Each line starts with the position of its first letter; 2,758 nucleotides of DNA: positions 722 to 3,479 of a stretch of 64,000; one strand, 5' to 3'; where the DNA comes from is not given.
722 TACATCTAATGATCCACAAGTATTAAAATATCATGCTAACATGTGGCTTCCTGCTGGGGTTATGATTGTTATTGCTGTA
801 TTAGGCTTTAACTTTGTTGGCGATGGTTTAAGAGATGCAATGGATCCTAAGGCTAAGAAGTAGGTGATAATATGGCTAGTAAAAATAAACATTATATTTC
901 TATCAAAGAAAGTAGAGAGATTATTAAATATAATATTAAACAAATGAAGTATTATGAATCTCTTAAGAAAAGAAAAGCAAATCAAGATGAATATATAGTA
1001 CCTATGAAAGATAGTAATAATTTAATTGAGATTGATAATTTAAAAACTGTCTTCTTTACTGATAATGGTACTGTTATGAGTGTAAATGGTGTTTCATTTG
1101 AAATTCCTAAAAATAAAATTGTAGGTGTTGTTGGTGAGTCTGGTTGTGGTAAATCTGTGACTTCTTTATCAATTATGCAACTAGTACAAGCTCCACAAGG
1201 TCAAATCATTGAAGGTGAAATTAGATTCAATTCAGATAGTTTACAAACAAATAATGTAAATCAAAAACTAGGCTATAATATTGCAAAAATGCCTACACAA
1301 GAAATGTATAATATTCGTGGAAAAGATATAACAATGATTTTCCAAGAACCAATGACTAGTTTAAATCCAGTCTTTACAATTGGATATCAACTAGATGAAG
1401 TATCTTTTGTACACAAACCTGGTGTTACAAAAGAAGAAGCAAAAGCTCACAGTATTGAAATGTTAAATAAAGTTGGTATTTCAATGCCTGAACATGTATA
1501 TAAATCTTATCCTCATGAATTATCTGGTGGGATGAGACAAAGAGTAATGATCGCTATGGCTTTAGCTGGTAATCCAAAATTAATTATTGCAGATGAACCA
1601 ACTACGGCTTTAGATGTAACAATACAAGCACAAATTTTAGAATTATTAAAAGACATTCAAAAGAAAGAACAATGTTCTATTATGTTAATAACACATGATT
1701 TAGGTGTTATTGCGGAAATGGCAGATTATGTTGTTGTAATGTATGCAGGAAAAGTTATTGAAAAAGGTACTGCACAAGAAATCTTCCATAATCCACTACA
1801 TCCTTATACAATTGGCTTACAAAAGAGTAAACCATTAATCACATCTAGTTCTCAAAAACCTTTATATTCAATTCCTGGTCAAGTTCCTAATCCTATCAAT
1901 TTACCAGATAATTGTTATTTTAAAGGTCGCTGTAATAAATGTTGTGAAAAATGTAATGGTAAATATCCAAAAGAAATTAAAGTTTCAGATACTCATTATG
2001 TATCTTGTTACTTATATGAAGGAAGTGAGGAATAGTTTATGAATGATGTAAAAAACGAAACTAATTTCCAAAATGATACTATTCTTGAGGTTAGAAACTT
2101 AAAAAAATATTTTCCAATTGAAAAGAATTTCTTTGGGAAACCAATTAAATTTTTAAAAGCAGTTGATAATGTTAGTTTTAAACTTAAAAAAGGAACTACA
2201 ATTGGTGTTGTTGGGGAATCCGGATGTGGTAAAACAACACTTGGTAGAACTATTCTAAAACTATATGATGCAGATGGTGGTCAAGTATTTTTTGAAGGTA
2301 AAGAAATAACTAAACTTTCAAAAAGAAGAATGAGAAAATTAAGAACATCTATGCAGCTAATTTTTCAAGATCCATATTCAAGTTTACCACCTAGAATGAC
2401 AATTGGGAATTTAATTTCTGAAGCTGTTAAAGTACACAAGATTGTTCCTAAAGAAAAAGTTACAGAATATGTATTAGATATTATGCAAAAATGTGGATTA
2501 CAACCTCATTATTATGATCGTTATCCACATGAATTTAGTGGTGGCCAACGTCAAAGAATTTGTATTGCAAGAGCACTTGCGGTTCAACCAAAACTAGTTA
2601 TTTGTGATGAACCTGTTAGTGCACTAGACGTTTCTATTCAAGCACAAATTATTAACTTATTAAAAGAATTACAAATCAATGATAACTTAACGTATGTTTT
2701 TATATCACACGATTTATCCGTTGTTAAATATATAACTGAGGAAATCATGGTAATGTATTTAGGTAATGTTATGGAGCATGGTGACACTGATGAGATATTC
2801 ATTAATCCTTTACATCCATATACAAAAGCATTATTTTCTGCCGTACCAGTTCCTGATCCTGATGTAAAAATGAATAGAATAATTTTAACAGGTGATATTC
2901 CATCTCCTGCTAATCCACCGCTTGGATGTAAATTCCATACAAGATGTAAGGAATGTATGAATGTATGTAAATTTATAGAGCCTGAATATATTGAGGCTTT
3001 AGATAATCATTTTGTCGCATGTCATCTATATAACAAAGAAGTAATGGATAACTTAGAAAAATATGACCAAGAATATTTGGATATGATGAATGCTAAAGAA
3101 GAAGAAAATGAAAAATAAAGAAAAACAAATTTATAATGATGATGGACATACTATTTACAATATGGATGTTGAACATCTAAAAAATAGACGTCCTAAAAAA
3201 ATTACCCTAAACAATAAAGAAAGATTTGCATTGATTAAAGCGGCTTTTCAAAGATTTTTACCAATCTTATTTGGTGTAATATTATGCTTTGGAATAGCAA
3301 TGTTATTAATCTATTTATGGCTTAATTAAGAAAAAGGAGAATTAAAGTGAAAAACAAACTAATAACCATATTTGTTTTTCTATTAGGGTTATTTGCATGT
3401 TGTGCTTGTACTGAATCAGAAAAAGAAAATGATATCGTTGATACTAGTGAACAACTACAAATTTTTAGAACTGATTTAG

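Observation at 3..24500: About 24.5-kb co-directional unit: oppCDF, small membrane protein, S8 cell-envelope proteinase and four giant modular lipoproteins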

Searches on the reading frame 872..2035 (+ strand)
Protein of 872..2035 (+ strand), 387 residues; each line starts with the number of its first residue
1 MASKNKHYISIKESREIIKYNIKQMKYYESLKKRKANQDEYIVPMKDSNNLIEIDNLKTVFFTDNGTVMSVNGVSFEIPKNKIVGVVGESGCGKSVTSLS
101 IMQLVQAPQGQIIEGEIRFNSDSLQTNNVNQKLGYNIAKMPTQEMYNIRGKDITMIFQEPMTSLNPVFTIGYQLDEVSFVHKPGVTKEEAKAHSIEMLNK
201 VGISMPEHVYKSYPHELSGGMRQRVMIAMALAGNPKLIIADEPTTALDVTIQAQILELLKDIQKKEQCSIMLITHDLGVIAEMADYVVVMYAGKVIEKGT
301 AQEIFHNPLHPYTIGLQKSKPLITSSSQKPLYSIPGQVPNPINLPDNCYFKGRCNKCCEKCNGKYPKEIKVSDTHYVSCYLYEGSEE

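Call 6: search_protein_families(library=pfam, proteins=[window:872-2035:+], max_evalue=0.001)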
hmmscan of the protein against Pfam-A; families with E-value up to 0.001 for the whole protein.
window:872-2035:+ (387 aa): 4 families
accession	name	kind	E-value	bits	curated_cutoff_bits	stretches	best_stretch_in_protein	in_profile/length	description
PF00005.33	ABC_tran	-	1.6e-26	94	25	1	72-245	2-137/137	ABC transporter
PF08352.17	oligo_HPY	-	7.5e-17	61.9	27.1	1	296-361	1-65/65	Oligopeptide/dipeptide transporter, C-terminal region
PF13304.12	AAA_21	-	4.3e-05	24.1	27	1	213-280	234-303/304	AAA domain, putative AbiEii toxin, Type IV TA system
PF02463.25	SMC_N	-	9.6e-05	22.3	40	1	196-291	125-213/220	RecF/RecN/SMC N terminal domain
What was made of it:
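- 872..2035 (+): oppD (ATPase, 387 aa). ABC_tran plus oligo_HPY (call 6).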

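Call 23: find_encoding_contigs(protein=window:872-2035:+, flank=10000, max_places=2)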
Protein window:872-2035:+ (387 aa): 16 contigs read that carry it; 2 places shown.
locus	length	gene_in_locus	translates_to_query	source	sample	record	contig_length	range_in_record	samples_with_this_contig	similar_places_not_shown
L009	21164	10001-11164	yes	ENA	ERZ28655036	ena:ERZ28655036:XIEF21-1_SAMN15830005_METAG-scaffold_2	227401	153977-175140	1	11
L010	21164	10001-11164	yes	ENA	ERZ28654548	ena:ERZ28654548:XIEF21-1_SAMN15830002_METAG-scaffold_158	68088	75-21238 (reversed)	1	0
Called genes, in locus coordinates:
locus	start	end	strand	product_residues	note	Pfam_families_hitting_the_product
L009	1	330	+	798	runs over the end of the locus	PF01588:tRNA_bind, PF03483:B3_4, PF03484:B5, PF17759:tRNA_synthFbeta, PF03147:FDX-ACB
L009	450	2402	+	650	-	PF20578:aBig_2, PF01510:Amidase_2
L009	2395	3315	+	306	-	PF04227:Indigoidine_A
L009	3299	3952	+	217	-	-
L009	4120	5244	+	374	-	PF09479:Flg_new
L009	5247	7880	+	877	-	PF00496:SBP_bac_5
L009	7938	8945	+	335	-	PF00528:BPD_transp_1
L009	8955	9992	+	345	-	PF12911:OppC_N, PF00528:BPD_transp_1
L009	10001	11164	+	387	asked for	PF00005:ABC_tran, PF08352:oligo_HPY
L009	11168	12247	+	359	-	PF00005:ABC_tran, PF13304:AAA_21 (faint), PF08352:oligo_HPY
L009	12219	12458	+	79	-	-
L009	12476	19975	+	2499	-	PF00082:Peptidase_S8, PF02225:PA, PF02368:Big_2 (faint), PF06280:fn3_5 (weak), PF13306:LRR_5, PF13855:LRR_8 (faint), PF12799:LRR_4 (faint), PF13306:LRR_5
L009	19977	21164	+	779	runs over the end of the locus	-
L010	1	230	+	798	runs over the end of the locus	PF01588:tRNA_bind, PF03483:B3_4, PF03484:B5, PF17759:tRNA_synthFbeta, PF03147:FDX-ACB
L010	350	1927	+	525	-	PF20578:aBig_2, PF01510:Amidase_2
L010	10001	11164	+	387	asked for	PF00005:ABC_tran, PF08352:oligo_HPY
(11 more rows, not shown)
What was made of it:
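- On Polysaccharide utilisation locus: The carriers look like Gram-positive-type organisms with an ABC importer (calls 6, 23).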

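Call 48: search_protein_families(library=pfam, proteins=[L009:4120-5244:+, L009:5247-7880:+, L009:3299-3952:+], max_evalue=0.01)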
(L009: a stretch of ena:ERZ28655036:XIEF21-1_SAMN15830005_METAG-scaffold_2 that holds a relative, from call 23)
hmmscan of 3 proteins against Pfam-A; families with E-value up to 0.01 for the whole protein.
L009:4120-5244:+ (374 aa): 2 families
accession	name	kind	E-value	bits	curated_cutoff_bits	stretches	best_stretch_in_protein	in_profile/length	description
PF09479.16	Flg_new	-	5.4e-11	42.9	27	1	33-113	2-65/65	Listeria-Bacteroides repeat domain (List_Bact_rpt)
PF16339.10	DUF4969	-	0.0087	16.8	31.4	0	1-28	1-29/79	Domain of unknown function (DUF4969)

L009:5247-7880:+ (877 aa): 1 family
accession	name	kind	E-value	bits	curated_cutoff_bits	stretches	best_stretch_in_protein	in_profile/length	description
PF00496.27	SBP_bac_5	-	1.3e-25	90.8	32.4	2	459-767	114-363/368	Bacterial extracellular solute-binding proteins, family 5 Middle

L009:3299-3952:+ (217 aa): 0 families

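Call 110: search_solved_structures(query=L009:4120-5244:+, max_evalue=1)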
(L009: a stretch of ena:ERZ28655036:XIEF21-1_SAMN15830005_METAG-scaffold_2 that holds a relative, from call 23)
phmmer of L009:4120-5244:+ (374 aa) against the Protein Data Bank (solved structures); distinct sequences matched with E-value up to 1: 9.
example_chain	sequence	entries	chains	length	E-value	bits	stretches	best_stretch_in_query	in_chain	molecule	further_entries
9qr4_A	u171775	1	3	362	7.3e-06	28.4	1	46-115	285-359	Internalin B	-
2y5p_A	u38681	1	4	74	2.3e-05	26.8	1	77-116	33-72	INTERNALIN B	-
9qr5_A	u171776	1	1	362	3.5e-05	26.2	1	46-115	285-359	Internalin B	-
7nms_A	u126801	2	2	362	3.7e-05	26.1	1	46-115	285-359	Internalin B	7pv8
1m9s_A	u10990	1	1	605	5e-05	25.7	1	46-118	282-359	Internalin B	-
2y5q_A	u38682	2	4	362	5.9e-05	25.4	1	46-115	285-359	INTERNALIN B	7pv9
10qf_A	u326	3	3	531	0.022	17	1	79-116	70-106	exo-alpha-sialidase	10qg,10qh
10qi_A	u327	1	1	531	0.022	17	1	79-116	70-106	exo-alpha-sialidase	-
2mes_B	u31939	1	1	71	0.57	12.3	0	65-92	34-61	Disks large homolog 4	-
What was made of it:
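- Flg_new is the internalin B-repeat (call 110).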

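Call 111: search_solved_structures(query=L009:5247-7880:+, max_evalue=0.001)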
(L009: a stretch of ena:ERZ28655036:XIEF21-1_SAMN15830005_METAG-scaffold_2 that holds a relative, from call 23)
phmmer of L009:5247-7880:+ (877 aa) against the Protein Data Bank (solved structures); distinct sequences matched with E-value up to 0.001: 2.
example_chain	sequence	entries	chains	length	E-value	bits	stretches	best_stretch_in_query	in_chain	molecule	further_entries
9p48_A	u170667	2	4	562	1.4e-06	30.1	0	457-592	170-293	Peptide ABC transporter, peptide-binding protein OppA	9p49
8upi_A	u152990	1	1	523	0.00026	22.7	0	488-613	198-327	Peptide ABC transporter substrate-binding protein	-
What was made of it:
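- On Opp/Dpp-type oligopeptide ABC importer: oppA has SBP_bac_5 and weak PDB hits to OppA (calls 23, 48, 111). oppB and oppC are on the parent contig (calls 6, 23). oppD and oppF have ABC_tran plus oligo_HPY (call 6).
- The linked transporter is a peptide importer (SBP_bac_5, oligo_HPY; calls 6, 48, 111), not a lipid or vitamin system.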

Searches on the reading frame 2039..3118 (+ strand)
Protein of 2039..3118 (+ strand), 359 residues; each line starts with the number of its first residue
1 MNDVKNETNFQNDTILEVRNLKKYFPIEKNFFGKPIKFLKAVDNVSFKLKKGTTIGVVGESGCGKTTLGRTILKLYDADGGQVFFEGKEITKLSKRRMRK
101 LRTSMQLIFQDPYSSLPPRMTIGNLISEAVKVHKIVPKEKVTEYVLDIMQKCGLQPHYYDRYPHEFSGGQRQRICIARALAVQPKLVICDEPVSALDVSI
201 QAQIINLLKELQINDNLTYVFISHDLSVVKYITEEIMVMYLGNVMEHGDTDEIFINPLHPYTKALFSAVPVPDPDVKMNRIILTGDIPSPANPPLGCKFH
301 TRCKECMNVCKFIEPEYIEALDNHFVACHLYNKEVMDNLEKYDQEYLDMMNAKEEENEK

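Call 6: search_protein_families(library=pfam, proteins=[window:2039-3118:+], max_evalue=0.001)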
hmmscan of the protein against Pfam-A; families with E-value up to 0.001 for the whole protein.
window:2039-3118:+ (359 aa): 5 families
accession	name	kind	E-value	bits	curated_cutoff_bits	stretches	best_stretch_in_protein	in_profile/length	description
PF00005.33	ABC_tran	-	1.3e-32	113.7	25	1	43-193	2-136/137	ABC transporter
PF08352.17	oligo_HPY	-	8.5e-18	65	27.1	1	245-310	1-65/65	Oligopeptide/dipeptide transporter, C-terminal region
PF13304.12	AAA_21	-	6.1e-06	26.9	27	0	157-229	229-303/304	AAA domain, putative AbiEii toxin, Type IV TA system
PF13401.12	AAA_22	-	0.00035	21.3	27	0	56-105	9-54/130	AAA domain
PF02463.25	SMC_N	-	0.00062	19.7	40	0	44-233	17-206/220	RecF/RecN/SMC N terminal domain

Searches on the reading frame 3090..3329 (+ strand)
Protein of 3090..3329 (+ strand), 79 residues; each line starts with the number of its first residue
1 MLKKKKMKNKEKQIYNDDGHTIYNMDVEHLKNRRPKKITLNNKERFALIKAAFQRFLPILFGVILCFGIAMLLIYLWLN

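Call 5: search_protein_families(library=pfam, proteins=[window:3090-3329:+], max_evalue=0.01)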
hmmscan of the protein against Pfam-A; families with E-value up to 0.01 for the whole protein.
window:3090-3329:+ (79 aa): 0 families

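Call 14: search_protein_families(library=ncbifam, proteins=[window:3090-3329:+], max_evalue=0.01)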
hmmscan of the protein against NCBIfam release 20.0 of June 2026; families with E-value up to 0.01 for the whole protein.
window:3090-3329:+ (79 aa): 0 families
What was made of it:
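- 3090..3329 (+): Conserved small membrane protein. It is 79 aa, or 73 aa if translation starts at the ATG at 3108. It has a basic N-terminus, the motif Y-[IV]-DDGHT-[IV]-YNMD, and a single C-terminal helix ending in LWL. It overlaps the end of oppF. No Pfam or NCBIfam hit (calls 5, 14).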

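Call 63: find_related_loci(query=A4, collection=metagenome_contigs, flank=10000)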
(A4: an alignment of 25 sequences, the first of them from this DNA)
Query A4 (79 aa) in metagenome_contigs; peptide patterns used: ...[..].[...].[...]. (x = any residue, [..] = any of these).
146 stretches matched a pattern; 134 encode a relative of the query (tblastn E <= 1e-3); the best 80 are kept; 80 distinct loci.
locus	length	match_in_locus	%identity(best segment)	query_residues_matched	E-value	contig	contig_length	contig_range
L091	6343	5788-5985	74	15-78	9e-28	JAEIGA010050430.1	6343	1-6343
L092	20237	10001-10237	54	6-78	8e-24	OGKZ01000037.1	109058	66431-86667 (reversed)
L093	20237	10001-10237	54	6-78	8e-24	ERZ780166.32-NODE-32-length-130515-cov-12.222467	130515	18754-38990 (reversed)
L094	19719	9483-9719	54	6-78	8e-24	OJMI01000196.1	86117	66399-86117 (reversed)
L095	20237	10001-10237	54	6-78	8e-24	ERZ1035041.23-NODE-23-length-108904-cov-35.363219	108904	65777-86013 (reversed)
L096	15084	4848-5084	54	6-78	8e-24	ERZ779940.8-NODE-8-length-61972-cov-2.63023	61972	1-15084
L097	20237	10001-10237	54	6-78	8e-24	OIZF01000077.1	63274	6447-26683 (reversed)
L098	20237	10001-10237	54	6-78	8e-24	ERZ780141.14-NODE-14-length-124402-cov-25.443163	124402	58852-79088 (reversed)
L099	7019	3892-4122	54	1-78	2e-23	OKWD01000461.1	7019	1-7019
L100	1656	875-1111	54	6-78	3e-23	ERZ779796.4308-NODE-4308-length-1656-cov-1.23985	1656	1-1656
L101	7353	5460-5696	53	6-78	4e-23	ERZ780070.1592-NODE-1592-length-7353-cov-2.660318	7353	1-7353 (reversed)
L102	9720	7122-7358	53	6-78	5e-23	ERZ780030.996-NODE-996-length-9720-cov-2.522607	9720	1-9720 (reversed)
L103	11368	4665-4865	57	15-78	7e-23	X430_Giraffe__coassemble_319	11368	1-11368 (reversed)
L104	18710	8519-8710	61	15-78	4e-21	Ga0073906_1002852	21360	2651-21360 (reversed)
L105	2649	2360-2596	53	4-79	1e-20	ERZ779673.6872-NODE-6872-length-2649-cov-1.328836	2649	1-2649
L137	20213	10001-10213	44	15-79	1e-16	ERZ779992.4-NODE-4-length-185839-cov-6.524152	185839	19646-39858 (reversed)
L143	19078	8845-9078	42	7-79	5e-16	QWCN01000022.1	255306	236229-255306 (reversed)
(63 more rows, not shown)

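Call 74: search_protein_families(library=pfam, proteins=[L137:10232-14743:+, L137:41-892:+, L137:889-1566:+, L137:15131-16114:+, L143:9619-11379:+, L143:12002-13672:+], max_evalue=0.0001)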
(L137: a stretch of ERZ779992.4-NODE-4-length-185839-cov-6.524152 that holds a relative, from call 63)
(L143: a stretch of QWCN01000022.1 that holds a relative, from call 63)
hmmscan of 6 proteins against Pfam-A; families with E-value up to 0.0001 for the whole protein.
L137:10232-14743:+ (1503 aa): 0 families

L137:41-892:+ (283 aa): 0 families

L137:889-1566:+ (225 aa): 0 families

L137:15131-16114:+ (327 aa): 1 family
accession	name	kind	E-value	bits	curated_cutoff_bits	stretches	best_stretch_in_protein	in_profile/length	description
PF02504.20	FA_synthesis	-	6.9e-76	255.8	29.1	1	2-317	1-321/324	Fatty acid synthesis protein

L143:9619-11379:+ (586 aa): 2 families
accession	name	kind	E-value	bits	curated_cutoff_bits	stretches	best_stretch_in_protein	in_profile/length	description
PF01432.26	Peptidase_M3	-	1.7e-66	225.9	27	1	194-569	4-453/457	Peptidase family M3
PF08439.15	Peptidase_M3_N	-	7.6e-13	48.9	25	1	101-167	1-67/70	Oligopeptidase F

L143:12002-13672:+ (556 aa): 3 families
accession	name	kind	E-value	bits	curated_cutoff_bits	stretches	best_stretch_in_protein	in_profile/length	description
PF13684.11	FakA-like_C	-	3.6e-78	262.3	23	1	338-556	1-216/216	Fatty acid kinase subunit A-like, C-terminal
PF02734.22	Dak2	-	1.7e-43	149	27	1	34-198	1-173/174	DAK2 domain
PF21645.3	FakA-like_M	-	1.6e-25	89.2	24.9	1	235-319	1-79/80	Fatty acid kinase subunit A-like, middle domain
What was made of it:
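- Peptide-nutrition context: in one variant locus the opp module is followed by oligoendopeptidase F (call 74).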
